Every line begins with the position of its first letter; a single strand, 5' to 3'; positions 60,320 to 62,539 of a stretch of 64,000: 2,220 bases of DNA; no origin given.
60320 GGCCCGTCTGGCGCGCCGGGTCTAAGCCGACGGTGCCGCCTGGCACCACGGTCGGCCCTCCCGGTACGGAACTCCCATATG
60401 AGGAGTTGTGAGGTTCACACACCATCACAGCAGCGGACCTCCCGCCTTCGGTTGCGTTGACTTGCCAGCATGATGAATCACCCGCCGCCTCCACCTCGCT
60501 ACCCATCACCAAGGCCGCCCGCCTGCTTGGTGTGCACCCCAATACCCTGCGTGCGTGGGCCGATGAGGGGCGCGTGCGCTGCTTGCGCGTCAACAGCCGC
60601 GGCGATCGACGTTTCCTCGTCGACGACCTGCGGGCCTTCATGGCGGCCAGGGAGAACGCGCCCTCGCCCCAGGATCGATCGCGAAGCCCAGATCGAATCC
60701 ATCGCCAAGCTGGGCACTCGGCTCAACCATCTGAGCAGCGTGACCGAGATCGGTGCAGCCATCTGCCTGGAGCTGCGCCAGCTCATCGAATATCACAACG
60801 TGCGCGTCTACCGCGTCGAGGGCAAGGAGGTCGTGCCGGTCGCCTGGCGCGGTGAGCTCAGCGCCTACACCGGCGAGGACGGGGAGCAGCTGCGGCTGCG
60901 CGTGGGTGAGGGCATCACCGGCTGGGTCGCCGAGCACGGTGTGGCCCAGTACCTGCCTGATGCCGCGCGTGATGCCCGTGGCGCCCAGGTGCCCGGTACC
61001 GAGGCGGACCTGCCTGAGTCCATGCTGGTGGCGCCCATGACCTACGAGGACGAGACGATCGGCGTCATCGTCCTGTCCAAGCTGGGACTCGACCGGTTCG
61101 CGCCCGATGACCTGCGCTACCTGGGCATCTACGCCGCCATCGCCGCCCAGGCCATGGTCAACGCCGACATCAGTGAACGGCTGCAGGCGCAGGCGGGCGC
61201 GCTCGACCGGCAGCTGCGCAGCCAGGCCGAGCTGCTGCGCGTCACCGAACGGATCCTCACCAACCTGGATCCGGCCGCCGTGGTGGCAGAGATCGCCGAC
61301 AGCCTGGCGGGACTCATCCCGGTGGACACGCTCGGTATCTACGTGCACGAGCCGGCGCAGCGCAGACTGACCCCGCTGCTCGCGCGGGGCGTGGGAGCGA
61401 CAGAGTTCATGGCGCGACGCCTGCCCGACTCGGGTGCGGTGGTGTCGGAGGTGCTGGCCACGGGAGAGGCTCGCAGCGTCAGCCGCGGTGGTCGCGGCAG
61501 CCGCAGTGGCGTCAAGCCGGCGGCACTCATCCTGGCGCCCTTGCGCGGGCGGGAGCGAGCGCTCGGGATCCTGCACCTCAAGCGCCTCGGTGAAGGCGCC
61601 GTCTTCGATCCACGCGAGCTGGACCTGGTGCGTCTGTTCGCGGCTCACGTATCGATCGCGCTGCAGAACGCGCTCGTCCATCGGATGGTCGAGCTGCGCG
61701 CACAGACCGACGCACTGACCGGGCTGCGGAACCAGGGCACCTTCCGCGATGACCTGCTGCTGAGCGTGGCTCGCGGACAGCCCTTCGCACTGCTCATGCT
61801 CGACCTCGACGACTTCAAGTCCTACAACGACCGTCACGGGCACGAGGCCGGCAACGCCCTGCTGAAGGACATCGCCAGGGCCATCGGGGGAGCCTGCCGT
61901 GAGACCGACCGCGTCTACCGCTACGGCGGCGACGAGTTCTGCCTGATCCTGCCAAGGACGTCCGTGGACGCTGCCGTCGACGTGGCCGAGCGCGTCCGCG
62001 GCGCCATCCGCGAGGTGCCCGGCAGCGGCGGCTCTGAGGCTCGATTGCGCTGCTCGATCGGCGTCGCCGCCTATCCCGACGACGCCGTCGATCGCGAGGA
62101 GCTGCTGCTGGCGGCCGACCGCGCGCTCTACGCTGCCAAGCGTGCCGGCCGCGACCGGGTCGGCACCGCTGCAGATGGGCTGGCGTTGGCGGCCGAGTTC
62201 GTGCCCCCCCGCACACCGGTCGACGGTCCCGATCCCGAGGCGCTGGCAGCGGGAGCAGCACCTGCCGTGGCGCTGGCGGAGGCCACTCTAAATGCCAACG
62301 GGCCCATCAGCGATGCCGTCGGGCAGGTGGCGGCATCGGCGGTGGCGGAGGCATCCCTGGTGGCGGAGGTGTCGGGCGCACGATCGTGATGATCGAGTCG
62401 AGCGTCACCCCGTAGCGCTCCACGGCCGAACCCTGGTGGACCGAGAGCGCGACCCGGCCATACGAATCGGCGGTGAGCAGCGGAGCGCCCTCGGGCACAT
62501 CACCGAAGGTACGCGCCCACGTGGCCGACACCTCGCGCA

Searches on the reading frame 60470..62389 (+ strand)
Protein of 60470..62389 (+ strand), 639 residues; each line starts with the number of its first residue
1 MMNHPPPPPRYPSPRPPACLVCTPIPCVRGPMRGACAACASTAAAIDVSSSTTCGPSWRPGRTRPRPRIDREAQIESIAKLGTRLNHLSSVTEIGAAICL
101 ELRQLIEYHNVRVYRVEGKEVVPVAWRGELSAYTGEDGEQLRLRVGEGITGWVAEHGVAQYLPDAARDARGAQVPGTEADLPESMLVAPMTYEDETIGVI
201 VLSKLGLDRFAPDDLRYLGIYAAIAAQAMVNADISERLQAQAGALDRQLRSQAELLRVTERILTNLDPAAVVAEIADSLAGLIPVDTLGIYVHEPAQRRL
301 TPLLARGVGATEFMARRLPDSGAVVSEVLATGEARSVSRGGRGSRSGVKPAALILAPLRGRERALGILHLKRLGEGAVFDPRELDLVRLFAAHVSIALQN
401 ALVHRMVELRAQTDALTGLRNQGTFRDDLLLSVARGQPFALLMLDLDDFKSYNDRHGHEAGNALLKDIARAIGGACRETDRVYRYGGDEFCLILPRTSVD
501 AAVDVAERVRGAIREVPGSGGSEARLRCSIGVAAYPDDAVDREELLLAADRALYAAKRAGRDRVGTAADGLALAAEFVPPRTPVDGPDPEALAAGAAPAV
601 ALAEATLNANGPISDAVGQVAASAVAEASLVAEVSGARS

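Call 9: search_protein_families(library=pfam, proteins=[window:60470-62389:+], max_evalue=0.01)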
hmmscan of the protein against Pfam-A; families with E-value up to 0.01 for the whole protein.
window:60470-62389:+ (639 aa): 5 families
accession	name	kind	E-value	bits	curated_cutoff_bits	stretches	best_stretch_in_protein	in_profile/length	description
PF00990.26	GGDEF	-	7.3e-39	133.6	23.8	1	411-563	1-161/161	Diguanylate cyclase, GGDEF domain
PF13185.12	GAF_2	-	3.2e-21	76.4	28.6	2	90-229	3-135/136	GAF domain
PF13492.12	GAF_3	-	2.1e-19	70.7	27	2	268-400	2-129/129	GAF domain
PF01590.32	GAF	-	2.2e-18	67.5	22.4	2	93-228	4-132/133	GAF domain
PF17853.6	GGDEF_2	-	0.00058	20.5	24.5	0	437-530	21-91/116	GGDEF-like domain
